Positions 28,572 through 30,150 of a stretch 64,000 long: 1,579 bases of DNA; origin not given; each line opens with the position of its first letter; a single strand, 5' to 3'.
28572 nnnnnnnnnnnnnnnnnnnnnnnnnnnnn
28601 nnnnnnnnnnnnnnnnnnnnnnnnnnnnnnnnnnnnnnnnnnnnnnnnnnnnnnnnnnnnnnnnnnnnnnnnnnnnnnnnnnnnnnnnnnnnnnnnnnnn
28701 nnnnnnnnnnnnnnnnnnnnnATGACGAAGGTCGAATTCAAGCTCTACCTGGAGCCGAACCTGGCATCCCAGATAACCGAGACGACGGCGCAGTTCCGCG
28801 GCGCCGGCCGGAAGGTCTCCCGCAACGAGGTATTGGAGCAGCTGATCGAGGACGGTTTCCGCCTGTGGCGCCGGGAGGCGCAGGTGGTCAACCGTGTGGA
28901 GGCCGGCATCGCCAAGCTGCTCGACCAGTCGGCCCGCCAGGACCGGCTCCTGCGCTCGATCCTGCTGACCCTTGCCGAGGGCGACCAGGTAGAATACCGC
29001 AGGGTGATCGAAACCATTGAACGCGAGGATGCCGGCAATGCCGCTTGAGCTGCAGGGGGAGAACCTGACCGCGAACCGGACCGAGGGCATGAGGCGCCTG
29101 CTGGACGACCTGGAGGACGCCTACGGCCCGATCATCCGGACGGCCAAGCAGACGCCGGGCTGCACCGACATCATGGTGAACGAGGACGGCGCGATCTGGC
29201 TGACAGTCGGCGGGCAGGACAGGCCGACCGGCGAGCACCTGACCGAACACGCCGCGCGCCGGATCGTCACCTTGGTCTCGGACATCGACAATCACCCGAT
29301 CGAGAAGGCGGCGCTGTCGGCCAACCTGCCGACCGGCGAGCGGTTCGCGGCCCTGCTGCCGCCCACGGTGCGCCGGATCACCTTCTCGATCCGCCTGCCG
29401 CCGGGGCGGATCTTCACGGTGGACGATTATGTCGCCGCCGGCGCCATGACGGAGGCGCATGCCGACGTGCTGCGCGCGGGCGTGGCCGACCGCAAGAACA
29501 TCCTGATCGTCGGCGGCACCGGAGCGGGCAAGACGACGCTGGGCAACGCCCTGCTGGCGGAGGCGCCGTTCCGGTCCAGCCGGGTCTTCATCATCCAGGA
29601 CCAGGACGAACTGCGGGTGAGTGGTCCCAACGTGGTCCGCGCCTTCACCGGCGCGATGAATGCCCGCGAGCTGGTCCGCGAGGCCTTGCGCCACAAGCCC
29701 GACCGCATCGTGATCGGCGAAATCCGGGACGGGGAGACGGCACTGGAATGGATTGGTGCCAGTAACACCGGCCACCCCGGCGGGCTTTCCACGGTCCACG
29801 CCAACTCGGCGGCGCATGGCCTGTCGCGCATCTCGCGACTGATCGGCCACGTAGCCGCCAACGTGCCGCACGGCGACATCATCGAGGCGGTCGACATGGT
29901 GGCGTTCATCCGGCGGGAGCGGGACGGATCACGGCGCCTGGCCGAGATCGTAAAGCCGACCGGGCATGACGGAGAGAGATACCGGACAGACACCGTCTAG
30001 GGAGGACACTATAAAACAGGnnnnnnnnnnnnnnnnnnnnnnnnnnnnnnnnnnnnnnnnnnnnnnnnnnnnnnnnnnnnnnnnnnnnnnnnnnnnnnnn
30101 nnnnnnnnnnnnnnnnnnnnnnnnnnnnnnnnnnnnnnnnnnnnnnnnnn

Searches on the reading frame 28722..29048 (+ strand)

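Call 3: search_protein_families(library=pfam, proteins=[window:28722-29048:+], max_evalue=0.01)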
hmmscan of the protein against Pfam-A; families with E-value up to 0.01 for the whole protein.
window:28722-29048:+ (108 aa): 0 families

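Call 8: search_protein_families(library=ncbifam, proteins=[window:28722-29048:+], max_evalue=0.01)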
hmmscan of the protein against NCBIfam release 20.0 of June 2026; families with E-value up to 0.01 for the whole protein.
window:28722-29048:+ (108 aa): 0 families

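Call 38: search_protein_families(library=padloc, proteins=[window:28722-29048:+], max_evalue=1)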
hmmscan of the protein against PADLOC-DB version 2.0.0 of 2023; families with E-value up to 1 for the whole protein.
window:28722-29048:+ (108 aa): 1 family
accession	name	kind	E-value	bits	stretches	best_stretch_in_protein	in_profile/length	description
PDLC01698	Cas12f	-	0.023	12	1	1-57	1-52/411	CAS-V-F; effector__SPE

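Call 39: search_protein_families(library=phrogs, proteins=[window:28722-29048:+], max_evalue=1)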
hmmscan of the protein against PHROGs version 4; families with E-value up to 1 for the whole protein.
window:28722-29048:+ (108 aa): 0 families

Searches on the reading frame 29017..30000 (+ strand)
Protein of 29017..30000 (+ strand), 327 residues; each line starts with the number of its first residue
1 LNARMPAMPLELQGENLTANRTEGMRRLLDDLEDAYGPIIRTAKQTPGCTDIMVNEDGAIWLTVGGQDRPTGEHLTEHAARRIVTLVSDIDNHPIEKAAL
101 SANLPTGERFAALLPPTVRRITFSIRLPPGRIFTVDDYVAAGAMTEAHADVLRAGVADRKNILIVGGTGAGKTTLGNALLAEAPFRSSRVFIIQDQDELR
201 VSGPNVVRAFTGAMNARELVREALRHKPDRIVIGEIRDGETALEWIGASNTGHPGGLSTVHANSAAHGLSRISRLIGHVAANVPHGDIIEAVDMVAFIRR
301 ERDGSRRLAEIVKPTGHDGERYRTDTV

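Call 3: search_protein_families(library=pfam, proteins=[window:29017-30000:+], max_evalue=0.01)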
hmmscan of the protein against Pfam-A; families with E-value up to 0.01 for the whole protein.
window:29017-30000:+ (327 aa): 10 families
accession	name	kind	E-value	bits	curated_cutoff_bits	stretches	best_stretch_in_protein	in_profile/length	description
PF00437.27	T2SSE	-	5.8e-35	121.1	24.9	1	105-277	78-260/370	Type II/IV secretion system protein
PF13191.12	AAA_16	-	0.00039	21.4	32.6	1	147-253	11-104/167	AAA ATPase domain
PF06414.18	Zeta_toxin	-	0.001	19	22.3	1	160-206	17-61/199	Zeta toxin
PF20720.3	nSTAND3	-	0.002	18.2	27.2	1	146-199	5-57/155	Novel STAND NTPase 3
PF01695.23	IstB_IS21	-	0.0025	17.8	24.1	1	156-197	89-130/238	IstB-like ATP binding protein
PF13401.12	AAA_22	-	0.0031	18.3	27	1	159-193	5-39/130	AAA domain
PF10412.15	TrwB_AAD_bind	-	0.0047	16.3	20.5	1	158-193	14-49/387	Type IV secretion-system coupling protein DNA-binding domain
PF00005.33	ABC_tran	-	0.0055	17.8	25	1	158-191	10-43/137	ABC transporter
PF04548.22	AIG1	-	0.0061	16.3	27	1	160-188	1-29/212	AIG1 family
PF06745.19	ATPase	-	0.0077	16.1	26.6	0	151-182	11-42/231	KaiC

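Call 8: search_protein_families(library=ncbifam, proteins=[window:29017-30000:+], max_evalue=0.01)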
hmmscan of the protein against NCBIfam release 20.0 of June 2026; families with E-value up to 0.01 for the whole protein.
window:29017-30000:+ (327 aa): 19 families
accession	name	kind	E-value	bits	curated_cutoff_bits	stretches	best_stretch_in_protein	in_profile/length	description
TIGR02782.1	TrbB_P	equivalog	7.4e-76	255.3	304.55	1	29-323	3-302/303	P-type conjugative transfer ATPase TrbB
NF010469.0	PRK13894.1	subfamily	2.7e-61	207.7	508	1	27-326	14-319/320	conjugal transfer ATPase TrbB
NF010407.0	PRK13833.1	subfamily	1e-59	202.5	499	1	23-326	5-312/323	conjugal transfer protein TrbB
TIGR03819.1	heli_sec_ATPase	hypoth_equivalog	4.5e-52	177.3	373.15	1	30-311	46-338/340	TadA family conjugal transfer-associated ATPase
TIGR02788.1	VirB11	equivalog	9.4e-47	159.5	249.95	2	148-311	133-306/308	P-type DNA transfer ATPase VirB11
NF010475.0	PRK13900.1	equivalog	7.1e-36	123.9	389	2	150-312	151-323/333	type IV secretion system ATPase VirB11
NF010425.0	PRK13851.1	equivalog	2.6e-23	82.5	461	1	150-280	153-288/344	type IV secretion system protein VirB11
NF058587.1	archaellum_moto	equivalog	8.3e-18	64.4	550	1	100-308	214-427/527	archaellum flagellar ATPase motor FlaI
NF041000.1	ATPase_ComGA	equivalog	1.8e-17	63.2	300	1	155-275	123-245/267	competence type IV pilus ATPase ComGA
TIGR02533.1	type_II_gspE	equivalog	4e-16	58.7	630.25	1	157-272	240-356/486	type II secretion system ATPase GspE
NF053672.1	bindosome_BasE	exception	4.1e-16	58.8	1000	1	102-317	211-433/512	bindosome assembly system ATPase subunit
NF007755.0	PRK10436.1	equivalog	6.5e-16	58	617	1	157-275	217-335/465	type II secretion system protein GspE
TIGR02538.1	type_IV_pilB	equivalog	3.3e-14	52.4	675.65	1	162-274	319-431/564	type IV-A pilus assembly ATPase PilB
TIGR01420.1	pilT_fam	subfamily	6.6e-14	51.9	319.1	1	161-273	124-240/343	PilT/PilU family type 4a pilus ATPase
NF053534.1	T4PilAsmATPsTfpB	equivalog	1.2e-11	43.8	850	1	161-275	338-452/584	type IV pilus assembly ATPase TfpB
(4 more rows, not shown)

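Call 42: find_related_loci(query=A3, collection=genome_contigs, flank=7000)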
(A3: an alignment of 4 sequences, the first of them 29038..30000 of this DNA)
Query A3 (320 aa) in genome_contigs; peptide patterns used: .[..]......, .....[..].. (x = any residue, [..] = any of these).
307 stretches matched a pattern; 3 encode a relative of the query (tblastn E <= 1e-3); 3 distinct loci.
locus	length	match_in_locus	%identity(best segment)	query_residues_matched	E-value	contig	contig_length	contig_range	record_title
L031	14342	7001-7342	38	155-268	2e-13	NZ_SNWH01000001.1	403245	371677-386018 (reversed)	Halomonas ventosae strain 1_TX Ga0227259_101, whole genome shotgun sequence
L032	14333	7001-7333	38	155-265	1e-12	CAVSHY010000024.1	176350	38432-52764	MAG: uncultured delta proteobacterium isolate MFD01299.bin.2.48 genome assembly, contig: contig_81863, whole genome shot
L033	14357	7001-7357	34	155-269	1e-11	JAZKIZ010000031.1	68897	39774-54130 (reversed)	MAG: Verrucomicrobiota bacterium isolate ADI_DC_SW_02_SPN_11032020-bin072_1 DCSW02SPN_B072_1_000000000031, whole genome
